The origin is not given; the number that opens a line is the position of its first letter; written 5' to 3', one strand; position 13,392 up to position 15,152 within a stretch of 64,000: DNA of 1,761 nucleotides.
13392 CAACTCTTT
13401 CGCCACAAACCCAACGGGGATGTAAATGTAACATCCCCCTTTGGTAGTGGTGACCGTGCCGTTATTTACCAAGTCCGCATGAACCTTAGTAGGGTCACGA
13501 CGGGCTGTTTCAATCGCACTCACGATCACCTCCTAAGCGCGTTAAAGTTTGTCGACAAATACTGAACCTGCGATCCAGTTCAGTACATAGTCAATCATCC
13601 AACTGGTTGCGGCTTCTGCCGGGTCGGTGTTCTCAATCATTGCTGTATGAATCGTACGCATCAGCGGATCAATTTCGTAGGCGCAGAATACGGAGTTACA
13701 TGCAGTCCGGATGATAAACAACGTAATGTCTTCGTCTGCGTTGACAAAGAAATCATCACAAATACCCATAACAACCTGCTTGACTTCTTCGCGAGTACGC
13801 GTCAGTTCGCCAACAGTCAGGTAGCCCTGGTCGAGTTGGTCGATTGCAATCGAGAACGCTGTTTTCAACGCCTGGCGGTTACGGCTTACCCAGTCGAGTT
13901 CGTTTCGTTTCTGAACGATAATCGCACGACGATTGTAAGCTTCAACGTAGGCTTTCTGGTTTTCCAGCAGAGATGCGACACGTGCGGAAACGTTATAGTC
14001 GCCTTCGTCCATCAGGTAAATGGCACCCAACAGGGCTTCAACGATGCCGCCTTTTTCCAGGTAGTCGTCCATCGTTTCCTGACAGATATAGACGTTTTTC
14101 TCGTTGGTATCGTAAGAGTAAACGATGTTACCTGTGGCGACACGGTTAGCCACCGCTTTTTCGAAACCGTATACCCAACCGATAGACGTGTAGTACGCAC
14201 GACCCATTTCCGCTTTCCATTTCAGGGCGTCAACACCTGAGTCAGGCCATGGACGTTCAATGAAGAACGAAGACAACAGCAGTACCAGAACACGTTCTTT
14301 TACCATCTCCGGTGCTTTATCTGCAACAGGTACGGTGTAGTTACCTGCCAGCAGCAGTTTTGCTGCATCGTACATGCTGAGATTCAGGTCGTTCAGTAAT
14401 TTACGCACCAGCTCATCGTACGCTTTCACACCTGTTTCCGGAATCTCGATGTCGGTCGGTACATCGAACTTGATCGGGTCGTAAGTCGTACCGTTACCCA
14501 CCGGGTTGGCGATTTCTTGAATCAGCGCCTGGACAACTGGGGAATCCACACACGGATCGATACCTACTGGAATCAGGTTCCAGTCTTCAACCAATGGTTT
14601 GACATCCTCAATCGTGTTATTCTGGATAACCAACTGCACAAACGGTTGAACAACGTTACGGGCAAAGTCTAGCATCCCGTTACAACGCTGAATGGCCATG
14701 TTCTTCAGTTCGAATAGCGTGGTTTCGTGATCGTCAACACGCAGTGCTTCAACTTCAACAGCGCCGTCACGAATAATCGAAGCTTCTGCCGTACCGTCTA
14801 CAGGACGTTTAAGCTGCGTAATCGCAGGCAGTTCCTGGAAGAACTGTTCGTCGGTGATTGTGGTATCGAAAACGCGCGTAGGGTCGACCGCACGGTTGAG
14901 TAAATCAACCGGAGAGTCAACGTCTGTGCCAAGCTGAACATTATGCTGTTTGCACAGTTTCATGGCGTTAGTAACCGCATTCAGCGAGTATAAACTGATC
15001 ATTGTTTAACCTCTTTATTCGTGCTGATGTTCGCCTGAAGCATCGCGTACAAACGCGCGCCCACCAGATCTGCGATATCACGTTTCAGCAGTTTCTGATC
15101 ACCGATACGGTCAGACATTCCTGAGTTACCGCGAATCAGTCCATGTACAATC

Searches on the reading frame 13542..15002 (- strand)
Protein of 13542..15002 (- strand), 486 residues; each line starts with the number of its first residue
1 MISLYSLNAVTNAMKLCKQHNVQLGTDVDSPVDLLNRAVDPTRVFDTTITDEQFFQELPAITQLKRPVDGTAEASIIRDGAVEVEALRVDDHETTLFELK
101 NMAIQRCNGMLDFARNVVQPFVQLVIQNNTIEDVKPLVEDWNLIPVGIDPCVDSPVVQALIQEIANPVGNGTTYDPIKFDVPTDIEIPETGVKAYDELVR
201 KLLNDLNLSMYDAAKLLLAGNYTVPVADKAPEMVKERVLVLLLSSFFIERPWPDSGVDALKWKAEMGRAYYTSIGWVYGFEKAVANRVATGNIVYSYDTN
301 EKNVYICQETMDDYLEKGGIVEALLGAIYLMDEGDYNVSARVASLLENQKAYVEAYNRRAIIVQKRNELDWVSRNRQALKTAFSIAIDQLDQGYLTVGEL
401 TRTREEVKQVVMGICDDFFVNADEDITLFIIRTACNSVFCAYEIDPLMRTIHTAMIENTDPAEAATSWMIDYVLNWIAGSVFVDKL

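Call 23: search_protein_families(library=phrogs, proteins=[window:13542-15002:-], max_evalue=0.001)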
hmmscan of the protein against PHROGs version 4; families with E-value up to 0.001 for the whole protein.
window:13542-15002:- (486 aa): 1 family
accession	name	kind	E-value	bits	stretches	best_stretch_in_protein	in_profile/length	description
phrog_3841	-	unknown function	1.8e-131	440.4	1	1-485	1-488/490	-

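Call 47: search_protein_families(library=pfam, proteins=[window:13542-15002:-], max_evalue=0.001)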
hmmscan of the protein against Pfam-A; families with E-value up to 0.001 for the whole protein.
window:13542-15002:- (486 aa): 0 families

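Call 48: search_solved_structures(query=window:13542-15002:-, max_evalue=0.01)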
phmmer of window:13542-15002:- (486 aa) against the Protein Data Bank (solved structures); distinct sequences matched with E-value up to 0.01: 0.
